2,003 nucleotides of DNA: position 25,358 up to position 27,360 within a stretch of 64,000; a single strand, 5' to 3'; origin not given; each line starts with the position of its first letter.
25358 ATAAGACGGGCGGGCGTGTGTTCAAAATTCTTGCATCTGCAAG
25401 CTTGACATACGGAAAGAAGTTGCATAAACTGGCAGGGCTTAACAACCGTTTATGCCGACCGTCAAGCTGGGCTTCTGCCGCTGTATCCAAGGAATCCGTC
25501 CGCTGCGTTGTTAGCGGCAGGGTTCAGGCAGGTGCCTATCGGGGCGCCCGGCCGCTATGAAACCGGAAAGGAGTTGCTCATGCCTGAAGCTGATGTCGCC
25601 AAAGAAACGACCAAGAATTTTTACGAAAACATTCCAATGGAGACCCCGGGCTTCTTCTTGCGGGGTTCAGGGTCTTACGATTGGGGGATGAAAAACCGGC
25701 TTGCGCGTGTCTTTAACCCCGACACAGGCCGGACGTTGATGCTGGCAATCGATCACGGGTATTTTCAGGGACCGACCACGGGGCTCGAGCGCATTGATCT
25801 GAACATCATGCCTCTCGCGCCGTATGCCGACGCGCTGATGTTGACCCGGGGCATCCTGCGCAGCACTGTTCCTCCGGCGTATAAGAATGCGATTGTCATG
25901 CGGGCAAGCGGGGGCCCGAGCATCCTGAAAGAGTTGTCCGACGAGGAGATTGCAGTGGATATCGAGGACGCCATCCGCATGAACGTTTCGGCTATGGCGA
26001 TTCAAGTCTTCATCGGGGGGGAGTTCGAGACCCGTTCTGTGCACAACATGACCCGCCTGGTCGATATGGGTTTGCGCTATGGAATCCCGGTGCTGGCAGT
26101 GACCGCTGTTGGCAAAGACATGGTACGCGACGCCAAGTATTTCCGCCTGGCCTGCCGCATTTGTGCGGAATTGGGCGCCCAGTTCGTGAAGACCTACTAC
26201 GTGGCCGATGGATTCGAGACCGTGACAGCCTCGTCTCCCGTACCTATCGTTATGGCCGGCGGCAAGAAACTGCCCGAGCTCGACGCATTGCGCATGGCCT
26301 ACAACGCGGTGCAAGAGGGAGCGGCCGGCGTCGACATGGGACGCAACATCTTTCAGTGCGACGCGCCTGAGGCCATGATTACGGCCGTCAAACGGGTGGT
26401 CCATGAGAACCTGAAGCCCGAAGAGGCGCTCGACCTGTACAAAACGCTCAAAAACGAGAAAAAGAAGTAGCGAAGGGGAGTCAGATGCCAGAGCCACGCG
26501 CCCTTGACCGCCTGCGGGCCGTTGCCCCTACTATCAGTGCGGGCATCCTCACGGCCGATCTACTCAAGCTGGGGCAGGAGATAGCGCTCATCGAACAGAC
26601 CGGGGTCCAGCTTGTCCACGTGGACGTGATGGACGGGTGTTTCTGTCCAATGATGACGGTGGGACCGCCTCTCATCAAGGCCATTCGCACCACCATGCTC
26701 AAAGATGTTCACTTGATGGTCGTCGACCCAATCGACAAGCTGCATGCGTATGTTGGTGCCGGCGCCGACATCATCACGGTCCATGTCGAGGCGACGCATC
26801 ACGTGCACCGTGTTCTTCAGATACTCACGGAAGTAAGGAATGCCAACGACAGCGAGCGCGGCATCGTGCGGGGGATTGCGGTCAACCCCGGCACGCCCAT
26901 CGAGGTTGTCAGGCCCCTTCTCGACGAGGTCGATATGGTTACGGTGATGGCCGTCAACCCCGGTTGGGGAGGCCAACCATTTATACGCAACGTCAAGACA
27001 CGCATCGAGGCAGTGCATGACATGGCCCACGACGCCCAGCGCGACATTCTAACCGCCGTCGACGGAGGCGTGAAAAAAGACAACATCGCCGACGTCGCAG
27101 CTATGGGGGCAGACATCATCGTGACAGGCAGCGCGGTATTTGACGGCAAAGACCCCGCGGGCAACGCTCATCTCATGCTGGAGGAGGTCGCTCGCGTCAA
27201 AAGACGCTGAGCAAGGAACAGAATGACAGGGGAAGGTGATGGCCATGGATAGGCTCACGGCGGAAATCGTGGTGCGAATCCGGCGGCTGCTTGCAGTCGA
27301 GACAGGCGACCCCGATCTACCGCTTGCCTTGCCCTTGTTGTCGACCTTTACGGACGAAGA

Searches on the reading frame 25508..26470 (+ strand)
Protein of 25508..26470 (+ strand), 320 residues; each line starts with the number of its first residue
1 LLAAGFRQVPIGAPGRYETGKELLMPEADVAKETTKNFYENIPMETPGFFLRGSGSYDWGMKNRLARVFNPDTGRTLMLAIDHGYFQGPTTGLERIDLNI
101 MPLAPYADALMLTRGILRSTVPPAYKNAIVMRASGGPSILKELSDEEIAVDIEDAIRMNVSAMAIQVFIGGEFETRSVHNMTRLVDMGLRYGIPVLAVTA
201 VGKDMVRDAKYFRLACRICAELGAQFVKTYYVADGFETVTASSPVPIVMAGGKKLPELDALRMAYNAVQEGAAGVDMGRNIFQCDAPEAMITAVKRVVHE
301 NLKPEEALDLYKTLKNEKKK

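Call 63: search_protein_families(library=pfam, proteins=[window:25508-26470:+], max_evalue=0.00001)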
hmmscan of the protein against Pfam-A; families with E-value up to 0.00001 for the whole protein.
window:25508-26470:+ (320 aa): 1 family
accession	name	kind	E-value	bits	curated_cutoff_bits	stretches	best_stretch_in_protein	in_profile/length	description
PF01791.15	DeoC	-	4.3e-17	62.9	23.8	1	77-283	2-228/229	DeoC/LacD family aldolase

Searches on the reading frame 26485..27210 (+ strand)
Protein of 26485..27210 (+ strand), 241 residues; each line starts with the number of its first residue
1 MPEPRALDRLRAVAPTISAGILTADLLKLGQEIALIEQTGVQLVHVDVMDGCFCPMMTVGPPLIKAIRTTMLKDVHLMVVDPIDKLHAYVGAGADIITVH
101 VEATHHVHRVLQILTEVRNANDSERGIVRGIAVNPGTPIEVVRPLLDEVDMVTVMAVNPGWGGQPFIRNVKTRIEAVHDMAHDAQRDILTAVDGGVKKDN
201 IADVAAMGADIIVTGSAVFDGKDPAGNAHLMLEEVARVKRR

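Call 63: search_protein_families(library=pfam, proteins=[window:26485-27210:+], max_evalue=0.00001)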
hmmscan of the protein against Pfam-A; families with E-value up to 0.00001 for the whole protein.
window:26485-27210:+ (241 aa): 1 family
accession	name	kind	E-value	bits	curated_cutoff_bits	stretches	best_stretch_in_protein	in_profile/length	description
PF00834.25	Ribul_P_3_epim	-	4.6e-56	189.8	21.1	1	17-219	2-198/198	Ribulose-phosphate 3 epimerase family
